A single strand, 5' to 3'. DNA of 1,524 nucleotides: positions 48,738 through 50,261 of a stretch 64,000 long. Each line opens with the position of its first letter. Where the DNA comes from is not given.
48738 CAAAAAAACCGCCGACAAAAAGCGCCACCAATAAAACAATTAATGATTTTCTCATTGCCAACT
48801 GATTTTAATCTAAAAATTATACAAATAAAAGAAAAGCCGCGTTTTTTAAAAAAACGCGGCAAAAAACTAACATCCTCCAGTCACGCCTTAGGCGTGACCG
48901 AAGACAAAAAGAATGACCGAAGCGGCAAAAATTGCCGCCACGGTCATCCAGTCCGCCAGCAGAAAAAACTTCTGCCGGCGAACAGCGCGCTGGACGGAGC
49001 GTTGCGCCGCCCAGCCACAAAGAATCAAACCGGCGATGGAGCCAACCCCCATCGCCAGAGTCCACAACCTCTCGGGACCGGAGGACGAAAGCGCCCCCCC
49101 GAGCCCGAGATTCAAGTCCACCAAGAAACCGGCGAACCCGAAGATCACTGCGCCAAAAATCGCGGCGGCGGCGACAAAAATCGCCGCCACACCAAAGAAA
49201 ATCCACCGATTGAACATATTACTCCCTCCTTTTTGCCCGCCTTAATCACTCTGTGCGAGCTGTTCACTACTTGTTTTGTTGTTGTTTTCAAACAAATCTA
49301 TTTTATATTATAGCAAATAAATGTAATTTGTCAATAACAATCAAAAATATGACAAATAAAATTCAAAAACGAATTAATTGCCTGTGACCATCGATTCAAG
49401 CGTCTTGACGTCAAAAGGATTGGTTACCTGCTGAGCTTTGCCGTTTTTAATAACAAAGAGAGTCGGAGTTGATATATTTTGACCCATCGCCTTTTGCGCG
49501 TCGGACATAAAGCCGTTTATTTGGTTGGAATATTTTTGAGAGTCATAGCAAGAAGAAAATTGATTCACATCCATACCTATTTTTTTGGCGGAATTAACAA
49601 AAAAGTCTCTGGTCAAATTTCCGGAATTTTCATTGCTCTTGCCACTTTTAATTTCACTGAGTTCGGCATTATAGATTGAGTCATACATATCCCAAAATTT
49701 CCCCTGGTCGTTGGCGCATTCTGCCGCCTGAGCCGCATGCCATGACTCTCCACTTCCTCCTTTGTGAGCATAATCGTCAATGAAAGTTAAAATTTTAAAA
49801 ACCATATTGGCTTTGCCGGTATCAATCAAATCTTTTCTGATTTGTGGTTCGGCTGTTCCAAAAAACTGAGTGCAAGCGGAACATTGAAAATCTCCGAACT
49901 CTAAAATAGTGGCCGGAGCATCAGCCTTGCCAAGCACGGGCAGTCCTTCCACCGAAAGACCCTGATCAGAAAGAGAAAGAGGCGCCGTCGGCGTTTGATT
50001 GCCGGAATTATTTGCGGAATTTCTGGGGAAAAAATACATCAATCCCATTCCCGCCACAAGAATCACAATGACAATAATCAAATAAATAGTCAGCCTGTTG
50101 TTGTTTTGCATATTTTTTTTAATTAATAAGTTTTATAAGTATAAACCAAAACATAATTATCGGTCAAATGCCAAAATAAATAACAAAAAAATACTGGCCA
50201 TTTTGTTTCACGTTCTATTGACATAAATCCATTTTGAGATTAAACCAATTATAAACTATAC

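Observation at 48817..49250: ~340-bp GC-rich islet encoding a stand-alone 109-aa three-helix membrane protein with its own SD and terminators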

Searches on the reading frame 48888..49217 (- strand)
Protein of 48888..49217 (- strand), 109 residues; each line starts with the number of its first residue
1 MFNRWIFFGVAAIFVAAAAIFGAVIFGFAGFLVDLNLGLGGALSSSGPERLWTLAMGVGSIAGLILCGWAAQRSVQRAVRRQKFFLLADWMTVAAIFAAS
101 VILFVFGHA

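Call 9: find_homologous_proteins(query=window:48888-49217:-, max_evalue=0.01)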
Query window:48888-49217:- (109 aa): 2 proteins with E <= 0.01 among 71 candidates.
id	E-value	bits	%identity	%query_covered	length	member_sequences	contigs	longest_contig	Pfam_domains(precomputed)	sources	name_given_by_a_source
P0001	4.7e-60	218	99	100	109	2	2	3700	-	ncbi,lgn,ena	-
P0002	8.6e-40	153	73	84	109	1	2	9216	-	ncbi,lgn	-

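Call 10: search_protein_families(library=pfam, proteins=[window:48891-49217:-], max_evalue=0.1)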
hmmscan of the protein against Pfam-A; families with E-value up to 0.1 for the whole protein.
window:48891-49217:- (109 aa): 0 families

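Call 13: find_encoding_contigs(protein=P0001, flank=10000)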
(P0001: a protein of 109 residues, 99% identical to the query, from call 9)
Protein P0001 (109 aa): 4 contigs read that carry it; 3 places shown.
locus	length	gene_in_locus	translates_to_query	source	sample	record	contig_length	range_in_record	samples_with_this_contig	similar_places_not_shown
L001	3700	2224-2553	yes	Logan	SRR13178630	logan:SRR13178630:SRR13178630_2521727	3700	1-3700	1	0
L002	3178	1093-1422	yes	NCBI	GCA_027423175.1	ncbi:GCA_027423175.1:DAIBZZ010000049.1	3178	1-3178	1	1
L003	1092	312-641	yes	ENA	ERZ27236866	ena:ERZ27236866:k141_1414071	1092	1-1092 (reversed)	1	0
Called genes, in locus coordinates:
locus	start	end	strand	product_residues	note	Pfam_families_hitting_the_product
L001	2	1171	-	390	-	?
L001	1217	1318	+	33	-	-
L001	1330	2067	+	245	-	PF13462:Thioredoxin_4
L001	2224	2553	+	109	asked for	-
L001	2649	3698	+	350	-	?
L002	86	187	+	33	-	-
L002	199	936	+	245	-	PF13462:Thioredoxin_4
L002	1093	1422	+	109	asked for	-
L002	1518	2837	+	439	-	PF03734:YkuD, PF01551:Peptidase_M23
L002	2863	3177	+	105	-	?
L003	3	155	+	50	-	?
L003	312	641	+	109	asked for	-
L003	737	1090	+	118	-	?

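Call 14: find_encoding_contigs(protein=P0002, flank=10000)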
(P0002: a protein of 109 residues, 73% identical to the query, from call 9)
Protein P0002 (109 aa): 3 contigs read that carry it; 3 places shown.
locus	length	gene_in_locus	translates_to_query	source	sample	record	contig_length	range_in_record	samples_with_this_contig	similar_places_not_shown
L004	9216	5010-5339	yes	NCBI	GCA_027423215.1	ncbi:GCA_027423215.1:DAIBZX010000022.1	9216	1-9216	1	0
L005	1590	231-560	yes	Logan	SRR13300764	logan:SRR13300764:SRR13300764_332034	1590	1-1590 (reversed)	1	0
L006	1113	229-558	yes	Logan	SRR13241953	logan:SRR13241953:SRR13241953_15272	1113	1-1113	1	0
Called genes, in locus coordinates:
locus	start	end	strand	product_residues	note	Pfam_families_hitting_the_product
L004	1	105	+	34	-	?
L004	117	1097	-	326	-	-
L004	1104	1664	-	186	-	-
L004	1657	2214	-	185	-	PF04542:Sigma70_r2, PF08281:Sigma70_r4_2, PF04545:Sigma70_r4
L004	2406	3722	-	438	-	PF02397:Bac_transf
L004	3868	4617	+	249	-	PF13462:Thioredoxin_4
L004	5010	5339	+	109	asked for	-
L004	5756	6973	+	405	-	PF03734:YkuD, PF01551:Peptidase_M23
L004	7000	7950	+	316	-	PF01297:ZnuA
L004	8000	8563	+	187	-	PF07638:Sigma70_ECF, PF04542:Sigma70_r2, PF08281:Sigma70_r4_2, PF04545:Sigma70_r4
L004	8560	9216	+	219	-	?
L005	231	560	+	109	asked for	-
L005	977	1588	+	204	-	?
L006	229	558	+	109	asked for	-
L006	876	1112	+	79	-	?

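Call 21: find_related_loci(query=A2, collection=genome_contigs, flank=6000)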
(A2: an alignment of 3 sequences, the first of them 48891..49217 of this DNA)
Query A2 (109 aa) in genome_contigs; peptide patterns used: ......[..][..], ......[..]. (x = any residue, [..] = any of these).
57 stretches matched a pattern; 1 encode a relative of the query (tblastn E <= 1e-3); 1 distinct loci.
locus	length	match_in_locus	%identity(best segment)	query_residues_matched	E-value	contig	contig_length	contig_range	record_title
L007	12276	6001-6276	73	1-92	2e-28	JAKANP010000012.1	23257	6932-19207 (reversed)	MAG: bacterium isolate WY5.bin78 NODE_3370_length_23257_cov_1.931907, whole genome shotgun sequence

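Call 26: search_protein_representatives(alignment_id=A2)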
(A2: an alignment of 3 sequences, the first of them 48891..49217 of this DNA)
Query: 3 sequences, 109 profile positions. Proteins with E-value up to 0.001 (for the whole library): 3; up to 1e-10: 2; up to 1e-30: 1. The best 3 are listed.
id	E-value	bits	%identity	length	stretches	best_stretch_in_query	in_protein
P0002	3.6e-56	204.3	-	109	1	1-109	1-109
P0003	6.4e-13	65.2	-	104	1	7-109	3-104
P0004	2.3e-08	50.5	-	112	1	3-105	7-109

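Call 31: find_encoding_contigs(protein=P0003, flank=8000)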
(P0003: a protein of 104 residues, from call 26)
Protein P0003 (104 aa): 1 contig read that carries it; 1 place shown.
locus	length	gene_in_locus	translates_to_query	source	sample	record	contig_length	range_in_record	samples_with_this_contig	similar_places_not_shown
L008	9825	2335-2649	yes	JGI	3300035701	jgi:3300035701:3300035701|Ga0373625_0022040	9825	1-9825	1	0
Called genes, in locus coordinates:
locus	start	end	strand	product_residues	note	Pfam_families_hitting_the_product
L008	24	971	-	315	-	-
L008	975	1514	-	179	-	-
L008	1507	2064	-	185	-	PF04542:Sigma70_r2, PF08281:Sigma70_r4_2, PF04545:Sigma70_r4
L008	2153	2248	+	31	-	-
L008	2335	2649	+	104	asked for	-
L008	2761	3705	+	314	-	PF01297:ZnuA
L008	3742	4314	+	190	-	PF04542:Sigma70_r2, PF08281:Sigma70_r4_2, PF04545:Sigma70_r4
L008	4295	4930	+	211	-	-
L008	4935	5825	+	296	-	-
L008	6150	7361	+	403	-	PF02073:Peptidase_M29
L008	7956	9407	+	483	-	PF01743:PolyA_pol, PF12627:PolyA_pol_RNAbd, PF01966:HD, PF13735:tRNA_NucTran2_2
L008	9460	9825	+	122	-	?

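Call 32: find_encoding_contigs(protein=P0004, flank=8000)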
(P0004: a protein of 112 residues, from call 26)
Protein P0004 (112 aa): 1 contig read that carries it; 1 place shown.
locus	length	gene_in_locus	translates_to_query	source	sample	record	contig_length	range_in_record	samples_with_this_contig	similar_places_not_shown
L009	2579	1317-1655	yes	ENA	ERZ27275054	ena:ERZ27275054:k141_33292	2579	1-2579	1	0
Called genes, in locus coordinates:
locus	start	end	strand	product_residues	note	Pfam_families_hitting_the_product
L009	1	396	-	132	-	?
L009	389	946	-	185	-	PF04542:Sigma70_r2, PF08281:Sigma70_r4_2, PF04545:Sigma70_r4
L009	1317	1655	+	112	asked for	-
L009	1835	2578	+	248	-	?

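Call 41: find_homologous_proteins(query=A3, max_evalue=0.1)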
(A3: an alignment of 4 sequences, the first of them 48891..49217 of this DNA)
Query A3 (4 sequences) (109 aa, profile of the alignment): 5 proteins with E <= 0.1 among 8000 candidates.
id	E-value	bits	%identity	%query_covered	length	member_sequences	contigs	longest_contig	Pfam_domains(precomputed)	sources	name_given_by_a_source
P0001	2.2e-47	178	99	100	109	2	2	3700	-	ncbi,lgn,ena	-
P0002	8.1e-45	170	73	84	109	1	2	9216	-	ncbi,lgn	-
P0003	3.2e-41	158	41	93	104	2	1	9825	-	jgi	jgi:hypothetical protein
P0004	8.3e-41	157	36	94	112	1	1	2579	-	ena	-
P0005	4.4e-16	77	42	85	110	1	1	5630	-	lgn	-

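Call 42: find_related_loci(query=A3, collection=metagenome_contigs, flank=4000)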
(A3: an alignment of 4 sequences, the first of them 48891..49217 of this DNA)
Query A3 (109 aa) in metagenome_contigs; peptide patterns used: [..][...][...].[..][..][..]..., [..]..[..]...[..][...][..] (x = any residue, [..] = any of these).
72 stretches matched a pattern; 2 encode a relative of the query (tblastn E <= 1e-3); 2 distinct loci.
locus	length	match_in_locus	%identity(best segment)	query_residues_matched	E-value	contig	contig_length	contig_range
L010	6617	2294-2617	41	1-109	1e-20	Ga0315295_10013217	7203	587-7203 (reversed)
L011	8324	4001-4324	41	1-109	1e-20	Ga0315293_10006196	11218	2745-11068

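Call 44: find_encoding_contigs(protein=P0005, flank=6000)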
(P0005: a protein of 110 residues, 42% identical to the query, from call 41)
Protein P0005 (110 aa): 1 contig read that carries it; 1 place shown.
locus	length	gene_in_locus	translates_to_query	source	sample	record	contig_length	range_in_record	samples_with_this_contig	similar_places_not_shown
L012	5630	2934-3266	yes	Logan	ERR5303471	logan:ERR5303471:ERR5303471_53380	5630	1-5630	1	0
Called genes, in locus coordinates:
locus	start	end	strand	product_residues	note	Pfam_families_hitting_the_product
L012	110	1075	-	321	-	-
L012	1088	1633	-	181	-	-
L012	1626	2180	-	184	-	PF04542:Sigma70_r2, PF08281:Sigma70_r4_2, PF04545:Sigma70_r4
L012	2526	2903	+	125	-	PF07963:N_methyl (weak)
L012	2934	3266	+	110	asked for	-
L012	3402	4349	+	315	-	PF01297:ZnuA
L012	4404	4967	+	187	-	PF07638:Sigma70_ECF (weak), PF04542:Sigma70_r2, PF08281:Sigma70_r4_2, PF04545:Sigma70_r4 (weak)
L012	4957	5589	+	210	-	-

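Call 50: search_protein_families(library=pfam, alignment_id=A4, max_evalue=10)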
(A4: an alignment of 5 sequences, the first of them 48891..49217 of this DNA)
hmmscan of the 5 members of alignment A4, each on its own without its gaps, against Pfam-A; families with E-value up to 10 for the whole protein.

A. member 1, window:48891-49217:- (109 aa): 3 families
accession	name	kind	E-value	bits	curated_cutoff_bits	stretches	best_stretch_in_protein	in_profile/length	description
PF18920.5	DUF5671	-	0.21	11.9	28.4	1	13-105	4-96/132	Domain of unknown function (DUF5671)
PF09990.14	DUF2231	-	0.41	11.1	26.4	1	4-98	33-121/139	Predicted membrane protein (DUF2231)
PF23494.1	bPH_10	-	1.6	8.6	27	1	4-83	7-90/151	YqeB-like bacterial PH domain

B. families by the number of members that match (of 5 scanned): 10 families
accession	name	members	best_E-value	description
PF07884.19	VKOR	1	0.011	Vitamin K epoxide reductase family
PF01864.22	CarS-like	1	0.017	CDP-archaeol synthase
PF14235.11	DUF4337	1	0.12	Domain of unknown function (DUF4337)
PF18920.5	DUF5671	1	0.21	Domain of unknown function (DUF5671)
PF08395.17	7tm_7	1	0.22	7tm Chemosensory receptor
PF09990.14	DUF2231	1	0.41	Predicted membrane protein (DUF2231)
PF13567.11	DUF4131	1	0.55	Domain of unknown function (DUF4131)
PF23494.1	bPH_10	1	1.6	YqeB-like bacterial PH domain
PF02532.19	PsbI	1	1.7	Photosystem II reaction centre I protein (PSII 4.8 kDa protein)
PF18895.5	T4SS_pilin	1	5.8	Type IV secretion system pilin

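Call 51: search_protein_families(library=phrogs, alignment_id=A4, max_evalue=1)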
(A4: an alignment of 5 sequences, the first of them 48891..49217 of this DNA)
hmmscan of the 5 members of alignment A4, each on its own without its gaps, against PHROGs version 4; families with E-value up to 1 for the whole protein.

A. member 1, window:48891-49217:- (109 aa): 2 families
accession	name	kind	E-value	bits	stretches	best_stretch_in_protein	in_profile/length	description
phrog_22611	-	unknown function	0.17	13.2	1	61-92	18-49/79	-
phrog_20343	-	unknown function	0.29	12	1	68-89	16-37/61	-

B. families by the number of members that match (of 5 scanned): 7 families
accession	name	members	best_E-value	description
phrog_33888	-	1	0.0032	-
phrog_37708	-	1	0.013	-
phrog_30514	-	1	0.093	-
phrog_33062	-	1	0.11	-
phrog_22611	-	1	0.17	-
phrog_20343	-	1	0.29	-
phrog_4153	-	1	0.39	membrane protein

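Call 52: search_protein_families(library=ncbifam, alignment_id=A4, max_evalue=10)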
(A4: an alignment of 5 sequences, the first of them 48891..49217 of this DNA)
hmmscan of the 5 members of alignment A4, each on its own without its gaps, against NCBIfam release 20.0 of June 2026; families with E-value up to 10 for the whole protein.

A. member 1, window:48891-49217:- (109 aa): 0 families

B. families by the number of members that match (of 5 scanned): 3 families
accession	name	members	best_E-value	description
NF009254.0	PRK12612.1-2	1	0.22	putative monovalent cation/H+ antiporter subunit F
NF037947.1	holin_4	1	0.33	bacteriophage holin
NF002735.0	PRK02655.1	1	6.4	photosystem II reaction center protein I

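Call 59: predict_structure(alignment_id=A5)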
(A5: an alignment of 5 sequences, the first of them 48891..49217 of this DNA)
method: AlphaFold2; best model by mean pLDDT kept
length: 109 residues; sequences in the alignment: 5
mean_pLDDT: 60.8   pTM: 0.34
mean pLDDT of the five models: 60.8, 59.8, 56.4, 55.3, 54.6
residues with pLDDT >= 90: 0; 70-90: 5; 50-70: 93; < 50: 11
segments of 3 or more residues with pLDDT < 50: 37-43
pLDDT, mean of each block of 10 residues (from residue 1): 57 67 61 51 52 64 69 63 58 68 60
secondary structure, 60 per line:
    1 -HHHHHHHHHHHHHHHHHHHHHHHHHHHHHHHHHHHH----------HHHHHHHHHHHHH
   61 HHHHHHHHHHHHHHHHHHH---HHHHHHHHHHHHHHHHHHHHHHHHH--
elements in order: H2-37 H48-79 H83-107

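Call 77: search_protein_families(library=padloc, alignment_id=A4, max_evalue=1)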
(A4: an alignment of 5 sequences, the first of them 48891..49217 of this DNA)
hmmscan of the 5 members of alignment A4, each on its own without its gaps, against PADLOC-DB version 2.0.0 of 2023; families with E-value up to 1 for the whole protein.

A. member 1, window:48891-49217:- (109 aa): 0 families

B. families by the number of members that match (of 5 scanned): 1 family
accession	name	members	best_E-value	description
PDLC03417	REase_II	1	0.063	Type II restriction enzyme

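Call 78: search_protein_families(library=pfam, proteins=[L012:2526-2900:+, L009:1835-2578:+], max_evalue=0.01)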
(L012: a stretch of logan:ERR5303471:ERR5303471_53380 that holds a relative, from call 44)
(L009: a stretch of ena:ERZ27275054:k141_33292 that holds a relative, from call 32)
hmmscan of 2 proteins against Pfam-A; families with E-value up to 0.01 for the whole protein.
L012:2526-2900:+ (125 aa): 1 family
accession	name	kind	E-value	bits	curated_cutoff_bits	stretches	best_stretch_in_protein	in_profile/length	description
PF07963.17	N_methyl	-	3.4e-06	26.8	21.2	1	2-26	3-27/27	Prokaryotic N-terminal methylation motif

L009:1835-2578:+ (248 aa): 1 family
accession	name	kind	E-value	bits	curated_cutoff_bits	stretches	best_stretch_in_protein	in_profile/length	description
PF01297.22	ZnuA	-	8.6e-19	68.5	29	1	50-244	1-192/263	Zinc-uptake complex component A periplasmic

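Call 79: list_cluster_members(proteins=[window:48891-49217:-, window:49377-50111:-, window:50270-51583:+, P0002])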
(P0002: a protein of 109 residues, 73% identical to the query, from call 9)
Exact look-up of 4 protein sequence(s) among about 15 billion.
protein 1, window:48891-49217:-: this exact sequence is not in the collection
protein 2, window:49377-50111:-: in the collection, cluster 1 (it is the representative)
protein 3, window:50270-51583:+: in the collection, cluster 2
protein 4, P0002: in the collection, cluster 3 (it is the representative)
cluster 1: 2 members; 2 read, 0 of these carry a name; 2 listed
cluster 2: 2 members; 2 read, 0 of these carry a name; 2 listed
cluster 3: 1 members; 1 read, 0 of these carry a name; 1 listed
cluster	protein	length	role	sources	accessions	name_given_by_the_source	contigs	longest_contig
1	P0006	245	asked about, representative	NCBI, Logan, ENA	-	-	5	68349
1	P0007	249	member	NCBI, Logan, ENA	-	-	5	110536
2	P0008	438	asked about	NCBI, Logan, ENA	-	-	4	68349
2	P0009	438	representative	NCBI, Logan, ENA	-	-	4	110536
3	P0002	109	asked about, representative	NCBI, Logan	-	-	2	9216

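Call 84: find_related_loci(query=A4, collection=viral_contigs, flank=3000)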
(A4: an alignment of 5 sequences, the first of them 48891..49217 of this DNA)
Query A4 (109 aa) in viral_contigs; peptide patterns used: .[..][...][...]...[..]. (x = any residue, [..] = any of these).
8 stretches matched a pattern, but none encodes a relative of the query by tblastn (E <= 1e-3).

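Call 85: search_dna_similar(query=window:48891-49217:-, collection=phages, mode=protein, max_evalue=0.01)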
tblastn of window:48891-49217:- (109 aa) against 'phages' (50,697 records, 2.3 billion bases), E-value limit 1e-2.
No match.

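Call 86: search_dna_similar(query=window:48891-49217:-, collection=plasmids, mode=protein, max_evalue=0.01)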
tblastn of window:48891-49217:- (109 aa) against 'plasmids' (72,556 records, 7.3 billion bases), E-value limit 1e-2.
No match.

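Call 96: find_homologous_proteins(query=A4, max_evalue=1)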
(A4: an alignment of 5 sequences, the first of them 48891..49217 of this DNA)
Query A4 (5 sequences) (109 aa, profile of the alignment): 5 proteins with E <= 1 among 8000 candidates.
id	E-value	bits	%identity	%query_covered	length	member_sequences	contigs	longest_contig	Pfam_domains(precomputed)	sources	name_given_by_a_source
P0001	5.5e-45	170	99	100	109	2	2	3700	-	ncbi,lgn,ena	-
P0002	7.8e-43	163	73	84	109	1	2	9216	-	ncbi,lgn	-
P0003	1.1e-37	147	41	93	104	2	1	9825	-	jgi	jgi:hypothetical protein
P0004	2.2e-37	146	36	94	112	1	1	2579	-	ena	-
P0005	1.7e-35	139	42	85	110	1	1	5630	-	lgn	-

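Call 100: search_solved_structures(query=A4, max_evalue=1)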
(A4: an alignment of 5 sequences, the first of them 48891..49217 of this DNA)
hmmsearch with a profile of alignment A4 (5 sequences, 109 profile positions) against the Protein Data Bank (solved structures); distinct sequences matched with E-value up to 1: 0.

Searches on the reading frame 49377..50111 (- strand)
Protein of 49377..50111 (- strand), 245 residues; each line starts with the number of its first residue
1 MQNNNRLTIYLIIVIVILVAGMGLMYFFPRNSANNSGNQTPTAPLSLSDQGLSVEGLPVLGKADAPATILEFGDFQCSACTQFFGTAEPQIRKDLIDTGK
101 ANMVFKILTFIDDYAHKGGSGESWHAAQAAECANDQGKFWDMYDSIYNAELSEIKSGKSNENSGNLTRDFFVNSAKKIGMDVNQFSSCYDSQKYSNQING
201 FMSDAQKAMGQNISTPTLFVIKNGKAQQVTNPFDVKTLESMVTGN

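Call 10: search_protein_families(library=pfam, proteins=[window:49377-50111:-], max_evalue=0.1)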
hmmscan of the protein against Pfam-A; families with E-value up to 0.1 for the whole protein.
window:49377-50111:- (245 aa): 3 families
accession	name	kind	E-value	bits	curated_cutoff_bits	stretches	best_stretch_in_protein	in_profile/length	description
PF13462.12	Thioredoxin_4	-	4.1e-24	86.1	23.2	1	58-224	6-147/165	Thioredoxin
PF01323.26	DSBA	-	0.00094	19.4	25.6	1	167-234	120-182/191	DSBA-like thioredoxin domain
PF13314.11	DUF4083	-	0.02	15.3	25.4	1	8-33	5-30/57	Domain of unknown function (DUF4083)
